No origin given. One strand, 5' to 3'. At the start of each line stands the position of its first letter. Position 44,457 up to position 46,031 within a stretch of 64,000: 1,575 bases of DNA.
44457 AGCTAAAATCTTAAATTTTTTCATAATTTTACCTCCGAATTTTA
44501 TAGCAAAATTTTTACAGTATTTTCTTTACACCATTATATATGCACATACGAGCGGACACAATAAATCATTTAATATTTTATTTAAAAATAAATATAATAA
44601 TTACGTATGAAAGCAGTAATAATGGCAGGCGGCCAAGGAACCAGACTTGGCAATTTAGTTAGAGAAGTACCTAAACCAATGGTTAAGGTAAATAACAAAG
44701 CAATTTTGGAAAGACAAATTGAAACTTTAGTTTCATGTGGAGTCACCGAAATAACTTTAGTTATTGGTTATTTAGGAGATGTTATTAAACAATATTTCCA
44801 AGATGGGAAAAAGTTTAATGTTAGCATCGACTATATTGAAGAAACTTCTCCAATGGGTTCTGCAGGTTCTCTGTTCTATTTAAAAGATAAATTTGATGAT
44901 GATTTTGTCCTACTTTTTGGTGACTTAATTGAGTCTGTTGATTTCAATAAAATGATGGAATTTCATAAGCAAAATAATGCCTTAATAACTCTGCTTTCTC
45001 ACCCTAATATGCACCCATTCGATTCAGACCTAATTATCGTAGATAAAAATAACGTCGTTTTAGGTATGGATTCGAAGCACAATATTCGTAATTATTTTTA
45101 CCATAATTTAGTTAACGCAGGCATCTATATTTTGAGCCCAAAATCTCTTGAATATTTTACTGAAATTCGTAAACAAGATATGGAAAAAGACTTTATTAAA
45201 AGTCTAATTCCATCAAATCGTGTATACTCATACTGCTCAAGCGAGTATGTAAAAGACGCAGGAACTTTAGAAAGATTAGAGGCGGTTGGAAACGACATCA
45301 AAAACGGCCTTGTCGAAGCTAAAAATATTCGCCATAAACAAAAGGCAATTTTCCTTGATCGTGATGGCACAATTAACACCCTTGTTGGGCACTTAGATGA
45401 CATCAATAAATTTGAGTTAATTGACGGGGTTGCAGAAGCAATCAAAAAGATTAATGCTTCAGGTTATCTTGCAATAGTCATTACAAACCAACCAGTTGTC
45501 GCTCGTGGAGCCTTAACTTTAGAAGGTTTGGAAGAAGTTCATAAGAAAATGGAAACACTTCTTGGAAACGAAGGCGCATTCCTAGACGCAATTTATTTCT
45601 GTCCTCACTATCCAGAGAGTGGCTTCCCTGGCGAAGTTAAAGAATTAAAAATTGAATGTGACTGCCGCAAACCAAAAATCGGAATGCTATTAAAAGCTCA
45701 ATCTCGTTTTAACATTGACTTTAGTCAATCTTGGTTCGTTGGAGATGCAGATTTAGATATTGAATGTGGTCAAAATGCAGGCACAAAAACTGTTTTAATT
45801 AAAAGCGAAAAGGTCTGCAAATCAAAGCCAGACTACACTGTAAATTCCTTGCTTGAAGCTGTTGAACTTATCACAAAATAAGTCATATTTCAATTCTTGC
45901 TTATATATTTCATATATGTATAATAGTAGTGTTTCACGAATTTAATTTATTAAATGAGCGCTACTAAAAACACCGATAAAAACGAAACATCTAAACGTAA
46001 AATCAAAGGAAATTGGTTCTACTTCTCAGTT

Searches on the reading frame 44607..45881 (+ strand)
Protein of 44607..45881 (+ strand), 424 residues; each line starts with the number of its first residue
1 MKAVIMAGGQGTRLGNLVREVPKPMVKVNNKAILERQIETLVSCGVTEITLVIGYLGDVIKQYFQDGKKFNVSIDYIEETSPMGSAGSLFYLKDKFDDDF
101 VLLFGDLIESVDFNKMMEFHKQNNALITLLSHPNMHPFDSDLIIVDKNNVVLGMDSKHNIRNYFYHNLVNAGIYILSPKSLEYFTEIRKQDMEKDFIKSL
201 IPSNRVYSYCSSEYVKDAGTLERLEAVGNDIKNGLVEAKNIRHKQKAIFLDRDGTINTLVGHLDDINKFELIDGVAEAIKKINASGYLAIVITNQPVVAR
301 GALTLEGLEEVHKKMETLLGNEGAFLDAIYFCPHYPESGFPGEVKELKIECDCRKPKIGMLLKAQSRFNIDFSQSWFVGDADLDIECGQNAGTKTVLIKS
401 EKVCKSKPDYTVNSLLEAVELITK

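Call 20: search_protein_families(library=ncbifam, proteins=[window:44607-45881:+])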
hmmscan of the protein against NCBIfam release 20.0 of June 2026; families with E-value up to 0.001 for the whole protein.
window:44607-45881:+ (424 aa): 51 families (the best 25 are shown)
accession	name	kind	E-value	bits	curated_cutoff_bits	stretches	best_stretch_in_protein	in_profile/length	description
NF006506.0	PRK08942.1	equivalog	2.5e-47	160.7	178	1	244-410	2-159/182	D-glycero-beta-D-manno-heptose 1,7-bisphosphate 7-phosphatase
TIGR00213.1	GmhB_yaeD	subfamily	2.3e-41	141.4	149.6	1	246-409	2-161/176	D-glycero-beta-D-manno-heptose 1,7-bisphosphate 7-phosphatase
TIGR01656.1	Histidinol-ppas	subfamily_domain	2.1e-37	128.3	84.15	1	246-400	1-148/149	histidinol-phosphate phosphatase domain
TIGR03992.1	Arch_glmU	subfamily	1.9e-34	119.2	292.1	1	1-211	1-207/393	bifunctional sugar-1-phosphate nucleotidylyltransferase/acetyltransferase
NF052502.1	man1P_GTase_Rv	exception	2.3e-34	118.8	440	1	2-257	2-256/352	mannose-1-phosphate guanylyltransferase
TIGR01662.1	HAD-SF-IIIA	subfamily_domain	8.1e-33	113.5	44.6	1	246-399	1-139/141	HAD-IIIA family hydrolase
NF050049.1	HBPPhtaseGmhB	domain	1.4e-30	106.3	250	1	244-417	2-162/171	D-glycero-alpha-D-manno-heptose-1,7-bisphosphate 7-phosphatase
NF045761.1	NAMPUrTaseMurU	equivalog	1.3e-29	103.7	250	1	1-227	1-223/226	N-acetylmuramate alpha-1-phosphate uridylyltransferase MurU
NF041313.1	UDPGP_AglF_Halo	equivalog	1.4e-25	90.2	400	1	1-182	1-180/234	UTP--glucose-1-phosphate uridylyltransferase AglF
NF049965.1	GlMnHpPGnyltfHddC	equivalog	6.3e-24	84.8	300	1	1-219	1-209/221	D-glycero-D-manno-heptose 1-phosphate guanosyltransferase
TIGR01208.1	rmlA_long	equivalog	8.2e-23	80.8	320.25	1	2-227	1-230/353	glucose-1-phosphate thymidylyltransferase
TIGR02623.1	G1P_cyt_trans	equivalog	3.2e-22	79.2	300.25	2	1-67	1-67/255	glucose-1-phosphate cytidylyltransferase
NF003937.0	PRK05446.1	equivalog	1.3e-20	73.8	443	1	244-402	2-152/355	bifunctional histidinol-phosphatase/imidazoleglycerol-phosphate dehydratase HisB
TIGR01261.1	hisB_Nterm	equivalog_domain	3.4e-20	72.2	140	1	245-403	1-151/161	histidinol-phosphatase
NF005264.0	PRK06769.1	equivalog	1.5e-19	70.5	217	1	244-401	3-139/175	HAD-IIIA family hydrolase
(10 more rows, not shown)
